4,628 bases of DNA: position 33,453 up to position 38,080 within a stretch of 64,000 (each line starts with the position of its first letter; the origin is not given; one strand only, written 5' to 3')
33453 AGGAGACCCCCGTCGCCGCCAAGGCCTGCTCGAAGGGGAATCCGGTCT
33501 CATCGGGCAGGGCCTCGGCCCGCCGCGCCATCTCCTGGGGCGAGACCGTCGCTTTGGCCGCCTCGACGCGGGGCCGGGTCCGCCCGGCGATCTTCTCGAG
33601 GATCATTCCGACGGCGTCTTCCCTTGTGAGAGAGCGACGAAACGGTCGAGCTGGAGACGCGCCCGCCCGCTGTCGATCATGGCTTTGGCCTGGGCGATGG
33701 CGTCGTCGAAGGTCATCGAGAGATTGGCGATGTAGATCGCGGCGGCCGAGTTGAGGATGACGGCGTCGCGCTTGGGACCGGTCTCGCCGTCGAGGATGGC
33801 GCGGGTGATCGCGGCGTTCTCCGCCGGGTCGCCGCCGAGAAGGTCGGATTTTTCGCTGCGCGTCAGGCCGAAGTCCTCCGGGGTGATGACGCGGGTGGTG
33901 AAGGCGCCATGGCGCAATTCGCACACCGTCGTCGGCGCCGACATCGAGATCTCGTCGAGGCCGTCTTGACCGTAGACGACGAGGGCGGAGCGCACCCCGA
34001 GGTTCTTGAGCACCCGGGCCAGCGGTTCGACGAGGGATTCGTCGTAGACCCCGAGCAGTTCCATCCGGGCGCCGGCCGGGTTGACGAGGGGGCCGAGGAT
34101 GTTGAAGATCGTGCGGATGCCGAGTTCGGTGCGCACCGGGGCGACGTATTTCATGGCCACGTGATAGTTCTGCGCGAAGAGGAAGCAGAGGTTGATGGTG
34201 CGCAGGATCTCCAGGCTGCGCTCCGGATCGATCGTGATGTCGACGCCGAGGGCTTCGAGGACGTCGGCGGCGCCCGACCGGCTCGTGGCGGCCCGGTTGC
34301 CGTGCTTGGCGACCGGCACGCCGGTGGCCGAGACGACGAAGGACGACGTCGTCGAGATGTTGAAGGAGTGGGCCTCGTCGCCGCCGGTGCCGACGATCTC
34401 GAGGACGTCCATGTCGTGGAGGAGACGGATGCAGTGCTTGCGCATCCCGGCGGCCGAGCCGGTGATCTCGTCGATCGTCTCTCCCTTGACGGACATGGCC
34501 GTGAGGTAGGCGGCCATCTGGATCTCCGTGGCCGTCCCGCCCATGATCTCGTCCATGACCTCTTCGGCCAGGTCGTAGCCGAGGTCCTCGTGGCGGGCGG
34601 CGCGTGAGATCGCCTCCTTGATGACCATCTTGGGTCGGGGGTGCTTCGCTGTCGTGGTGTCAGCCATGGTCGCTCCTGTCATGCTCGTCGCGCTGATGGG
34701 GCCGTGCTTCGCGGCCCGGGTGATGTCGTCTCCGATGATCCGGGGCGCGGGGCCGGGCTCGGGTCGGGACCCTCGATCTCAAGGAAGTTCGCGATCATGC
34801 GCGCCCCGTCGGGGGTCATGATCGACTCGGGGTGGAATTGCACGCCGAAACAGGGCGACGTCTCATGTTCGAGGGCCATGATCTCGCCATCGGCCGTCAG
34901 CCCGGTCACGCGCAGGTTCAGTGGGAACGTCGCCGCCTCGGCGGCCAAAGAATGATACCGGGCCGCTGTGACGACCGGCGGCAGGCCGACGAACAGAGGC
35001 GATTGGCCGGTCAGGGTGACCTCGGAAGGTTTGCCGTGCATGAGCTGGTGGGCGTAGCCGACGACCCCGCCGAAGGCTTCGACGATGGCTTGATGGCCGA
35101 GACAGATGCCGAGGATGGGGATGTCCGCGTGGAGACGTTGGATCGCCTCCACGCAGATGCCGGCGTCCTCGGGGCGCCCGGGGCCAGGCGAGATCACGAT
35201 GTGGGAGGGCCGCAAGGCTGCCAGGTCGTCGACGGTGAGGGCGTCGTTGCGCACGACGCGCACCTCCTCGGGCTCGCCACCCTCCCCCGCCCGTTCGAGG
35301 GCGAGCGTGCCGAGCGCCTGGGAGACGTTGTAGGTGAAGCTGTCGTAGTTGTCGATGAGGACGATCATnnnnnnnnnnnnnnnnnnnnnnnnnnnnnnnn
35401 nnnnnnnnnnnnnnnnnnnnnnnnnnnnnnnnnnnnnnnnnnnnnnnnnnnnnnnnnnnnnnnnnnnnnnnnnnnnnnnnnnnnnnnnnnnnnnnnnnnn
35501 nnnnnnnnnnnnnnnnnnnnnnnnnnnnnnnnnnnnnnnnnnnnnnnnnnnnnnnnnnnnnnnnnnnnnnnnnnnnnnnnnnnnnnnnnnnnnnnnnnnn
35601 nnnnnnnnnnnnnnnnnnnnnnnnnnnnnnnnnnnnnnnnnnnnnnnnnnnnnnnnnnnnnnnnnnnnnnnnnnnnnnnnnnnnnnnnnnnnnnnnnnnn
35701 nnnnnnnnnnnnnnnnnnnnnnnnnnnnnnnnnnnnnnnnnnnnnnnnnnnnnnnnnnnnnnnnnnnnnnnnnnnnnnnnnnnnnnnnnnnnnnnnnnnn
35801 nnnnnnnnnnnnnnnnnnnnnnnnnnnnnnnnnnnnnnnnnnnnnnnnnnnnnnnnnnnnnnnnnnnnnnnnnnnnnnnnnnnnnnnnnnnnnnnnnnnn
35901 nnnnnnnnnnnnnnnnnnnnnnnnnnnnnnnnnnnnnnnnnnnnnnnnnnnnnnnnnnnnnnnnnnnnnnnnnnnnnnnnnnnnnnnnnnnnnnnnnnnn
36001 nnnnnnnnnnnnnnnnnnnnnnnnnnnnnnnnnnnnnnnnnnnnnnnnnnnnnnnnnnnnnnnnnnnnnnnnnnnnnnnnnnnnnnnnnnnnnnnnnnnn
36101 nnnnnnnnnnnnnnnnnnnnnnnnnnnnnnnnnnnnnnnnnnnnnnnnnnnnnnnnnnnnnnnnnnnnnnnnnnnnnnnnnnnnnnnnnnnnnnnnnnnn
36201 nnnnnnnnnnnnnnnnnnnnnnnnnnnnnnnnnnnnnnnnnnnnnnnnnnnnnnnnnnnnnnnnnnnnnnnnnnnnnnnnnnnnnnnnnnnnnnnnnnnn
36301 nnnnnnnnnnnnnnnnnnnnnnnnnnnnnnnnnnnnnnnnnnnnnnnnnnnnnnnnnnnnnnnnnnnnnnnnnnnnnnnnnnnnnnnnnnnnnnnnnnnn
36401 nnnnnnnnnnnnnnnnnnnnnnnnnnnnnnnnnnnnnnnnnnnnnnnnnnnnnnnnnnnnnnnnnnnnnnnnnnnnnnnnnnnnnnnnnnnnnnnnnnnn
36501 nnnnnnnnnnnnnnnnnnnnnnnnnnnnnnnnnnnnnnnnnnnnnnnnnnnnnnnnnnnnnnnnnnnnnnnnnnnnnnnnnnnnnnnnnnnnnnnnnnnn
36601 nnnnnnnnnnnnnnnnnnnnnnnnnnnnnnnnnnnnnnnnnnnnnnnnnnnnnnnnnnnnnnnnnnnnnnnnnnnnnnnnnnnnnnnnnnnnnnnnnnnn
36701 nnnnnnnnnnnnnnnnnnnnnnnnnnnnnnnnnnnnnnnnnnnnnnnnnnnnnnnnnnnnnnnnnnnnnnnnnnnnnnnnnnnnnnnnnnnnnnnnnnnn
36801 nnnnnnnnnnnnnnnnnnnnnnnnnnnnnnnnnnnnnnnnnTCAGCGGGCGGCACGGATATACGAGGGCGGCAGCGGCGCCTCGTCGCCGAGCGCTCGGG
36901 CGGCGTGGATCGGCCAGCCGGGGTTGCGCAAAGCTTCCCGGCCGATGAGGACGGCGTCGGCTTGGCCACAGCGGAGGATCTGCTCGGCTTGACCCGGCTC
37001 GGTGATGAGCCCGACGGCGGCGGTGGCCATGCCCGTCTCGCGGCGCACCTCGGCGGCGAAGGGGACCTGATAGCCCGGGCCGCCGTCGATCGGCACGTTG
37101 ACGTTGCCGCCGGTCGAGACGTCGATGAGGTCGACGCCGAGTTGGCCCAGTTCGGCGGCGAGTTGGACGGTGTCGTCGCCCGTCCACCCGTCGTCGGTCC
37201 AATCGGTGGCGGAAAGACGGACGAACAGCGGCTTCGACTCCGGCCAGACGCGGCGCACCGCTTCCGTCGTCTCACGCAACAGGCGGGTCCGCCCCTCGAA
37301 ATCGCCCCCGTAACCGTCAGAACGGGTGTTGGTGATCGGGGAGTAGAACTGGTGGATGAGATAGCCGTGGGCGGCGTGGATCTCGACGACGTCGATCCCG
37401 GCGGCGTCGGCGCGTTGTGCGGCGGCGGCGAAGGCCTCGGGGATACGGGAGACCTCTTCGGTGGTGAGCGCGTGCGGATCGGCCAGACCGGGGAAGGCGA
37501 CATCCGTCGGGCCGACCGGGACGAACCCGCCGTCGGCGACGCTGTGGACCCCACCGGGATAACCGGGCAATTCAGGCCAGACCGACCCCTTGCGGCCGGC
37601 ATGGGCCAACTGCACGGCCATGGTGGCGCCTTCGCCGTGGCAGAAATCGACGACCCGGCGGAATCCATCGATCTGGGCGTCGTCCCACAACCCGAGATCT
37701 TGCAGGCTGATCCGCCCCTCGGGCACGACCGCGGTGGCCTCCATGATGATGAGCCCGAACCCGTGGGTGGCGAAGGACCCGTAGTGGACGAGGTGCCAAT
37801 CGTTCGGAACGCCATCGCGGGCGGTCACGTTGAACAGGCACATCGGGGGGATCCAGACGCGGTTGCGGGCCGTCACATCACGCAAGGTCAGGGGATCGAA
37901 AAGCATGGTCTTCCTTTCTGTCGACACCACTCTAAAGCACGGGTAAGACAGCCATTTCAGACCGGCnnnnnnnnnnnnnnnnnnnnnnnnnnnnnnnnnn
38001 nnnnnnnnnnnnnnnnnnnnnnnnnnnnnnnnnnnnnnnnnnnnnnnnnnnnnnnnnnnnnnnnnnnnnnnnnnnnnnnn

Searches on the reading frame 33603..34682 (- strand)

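Call 17: search_protein_families(library=ncbifam, proteins=[window:33603-34682:-], max_evalue=0.00001)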
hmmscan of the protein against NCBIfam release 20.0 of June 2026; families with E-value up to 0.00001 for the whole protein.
window:33603-34682:- (359 aa): 9 families
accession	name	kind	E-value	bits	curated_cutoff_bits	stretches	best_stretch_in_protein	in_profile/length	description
TIGR01245.1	trpD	equivalog_domain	4.6e-119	397.6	199.05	1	27-350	3-329/330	anthranilate phosphoribosyltransferase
NF011201.0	PRK14607.1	equivalog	3.8e-114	382.3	670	1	18-354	192-530/534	bifunctional anthranilate synthase component II/anthranilate phosphoribosyltransferase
NF007073.0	PRK09522.1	equivalog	2.5e-70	237.9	738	1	32-352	211-528/531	bifunctional anthranilate synthase glutamate amidotransferase component TrpG/anthranilate phosphoribosyltransferase TrpD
NF006564.0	PRK09071.1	equivalog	3e-29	102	257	1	27-335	22-325/335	glycosyl transferase family protein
NF005635.0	PRK07394.1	equivalog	8.5e-23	81.2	287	1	29-352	17-344/348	hypothetical protein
NF006005.0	PRK08136.1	equivalog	4.7e-17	62.3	185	1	21-301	7-288/314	DNA-binding protein YbiB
TIGR03327.1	AMP_phos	equivalog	3.5e-10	39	535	1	22-168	88-232/500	AMP phosphorylase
NF003338.0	PRK04350.1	subfamily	1e-09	37.3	434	1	18-167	89-236/502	thymidine phosphorylase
TIGR02645.1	ARCH_P_rylase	hypoth_equivalog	4e-09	35.4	434.6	1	23-168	88-231/493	putative thymidine phosphorylase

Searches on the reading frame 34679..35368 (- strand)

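Call 17: search_protein_families(library=ncbifam, proteins=[window:34679-35368:-], max_evalue=0.00001)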
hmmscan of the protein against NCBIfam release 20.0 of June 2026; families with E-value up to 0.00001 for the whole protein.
window:34679-35368:- (229 aa): 21 families
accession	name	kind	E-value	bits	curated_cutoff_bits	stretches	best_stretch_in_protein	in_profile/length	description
NF011201.0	PRK14607.1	equivalog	3.2e-75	253.8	670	1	1-199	1-189/534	bifunctional anthranilate synthase component II/anthranilate phosphoribosyltransferase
NF005799.0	PRK07649.1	equivalog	5.1e-61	205.6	327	1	1-197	1-186/195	aminodeoxychorismate/anthranilate synthase component II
TIGR00566.1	trpG_papA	subfamily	3.8e-59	199.7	121.05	1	1-197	1-191/192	glutamine amidotransferase of anthranilate synthase or aminodeoxychorismate synthase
NF005849.0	PRK07765.1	equivalog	4.4e-58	196.1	308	1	2-200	3-193/219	aminodeoxychorismate/anthranilate synthase component II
NF006462.0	PRK08857.1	equivalog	5.3e-55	186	345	1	1-197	1-191/193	aminodeoxychorismate/anthranilate synthase component II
NF005946.0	PRK08007.1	equivalog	2.8e-54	183.5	332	1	1-197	1-186/187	aminodeoxychorismate synthase component 2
NF005271.0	PRK06774.1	equivalog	1.8e-51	174.3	340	1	1-197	1-190/191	aminodeoxychorismate synthase component II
NF010081.0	PRK13566.1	equivalog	5.7e-46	157.1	645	1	2-197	531-718/729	anthranilate synthase component I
TIGR01815.1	TrpE-clade3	equivalog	9e-43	146.2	739.15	1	2-194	519-703/717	anthranilate synthase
NF041322.1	Anth_synII_Halo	equivalog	2.9e-42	144.5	320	1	4-197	1-188/190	anthranilate synthase component II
NF007073.0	PRK09522.1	equivalog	1.2e-41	143.2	738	1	2-196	4-187/531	bifunctional anthranilate synthase glutamate amidotransferase component TrpG/anthranilate phosphoribosyltransferase TrpD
NF005367.0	PRK06895.1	equivalog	1.2e-39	136.1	265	1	2-198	4-188/190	anthranilate synthase component II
NF004169.0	PRK05637.1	equivalog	2.3e-33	115.5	332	1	2-192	5-199/210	anthranilate synthase component II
TIGR01823.1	PabB-fungal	equivalog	7.4e-31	107.1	442.55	1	2-198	8-203/742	aminodeoxychorismate synthase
TIGR00888.1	guaA_Nterm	equivalog_domain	1.7e-27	96.1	172.15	1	43-197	31-182/188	glutamine-hydrolyzing GMP synthase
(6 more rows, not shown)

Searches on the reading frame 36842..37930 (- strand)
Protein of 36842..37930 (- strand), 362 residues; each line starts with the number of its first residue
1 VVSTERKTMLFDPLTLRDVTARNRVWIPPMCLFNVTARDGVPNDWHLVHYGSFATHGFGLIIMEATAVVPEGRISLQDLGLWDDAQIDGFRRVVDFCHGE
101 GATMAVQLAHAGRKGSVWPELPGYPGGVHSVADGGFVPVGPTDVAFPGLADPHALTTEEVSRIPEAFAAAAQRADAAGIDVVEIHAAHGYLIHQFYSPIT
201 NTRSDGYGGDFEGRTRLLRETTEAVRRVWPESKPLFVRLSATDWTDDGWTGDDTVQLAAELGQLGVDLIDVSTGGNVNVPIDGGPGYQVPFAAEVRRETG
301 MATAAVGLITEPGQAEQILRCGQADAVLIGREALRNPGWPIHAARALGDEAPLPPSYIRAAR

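Call 17: search_protein_families(library=ncbifam, proteins=[window:36842-37930:-], max_evalue=0.00001)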
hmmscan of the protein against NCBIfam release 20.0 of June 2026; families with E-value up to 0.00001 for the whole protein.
window:36842-37930:- (362 aa): 8 families
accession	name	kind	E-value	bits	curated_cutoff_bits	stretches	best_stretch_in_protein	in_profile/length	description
NF010047.0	PRK13523.1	equivalog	2.5e-114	381.8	431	1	8-361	3-338/339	NADPH dehydrogenase NamA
NF006101.0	PRK08255.1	equivalog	2.7e-97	326.7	1078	1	6-358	395-746/768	bifunctional salicylyl-CoA 5-hydroxylase/oxidoreductase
NF041087.1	bile_acid_BaiCD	equivalog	5.7e-58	196.5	825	1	9-343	3-328/642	bile acid Fe-S flavoenzyme BaiCD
TIGR03997.1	mycofact_OYE_2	equivalog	1e-52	179.4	793.15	1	10-344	2-328/645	mycofactocin system FadH/OYE family oxidoreductase 2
NF007899.0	PRK10605.1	subfamily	2.2e-40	139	403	1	8-338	4-332/365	N-ethylmaleimide reductase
NF045599.1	bili_reduct_long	exception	4.1e-36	124.4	750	1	10-344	1-332/641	bilirubin reductase, long form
NF045592.1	bili_reduct_N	equivalog_domain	6.7e-36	124.2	425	2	155-344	132-331/363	bilirubin reductase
TIGR03996.1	mycofact_OYE_1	hypoth_equivalog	6.4e-21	74.5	627.9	1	12-345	4-324/633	mycofactocin system FadH/OYE family oxidoreductase 1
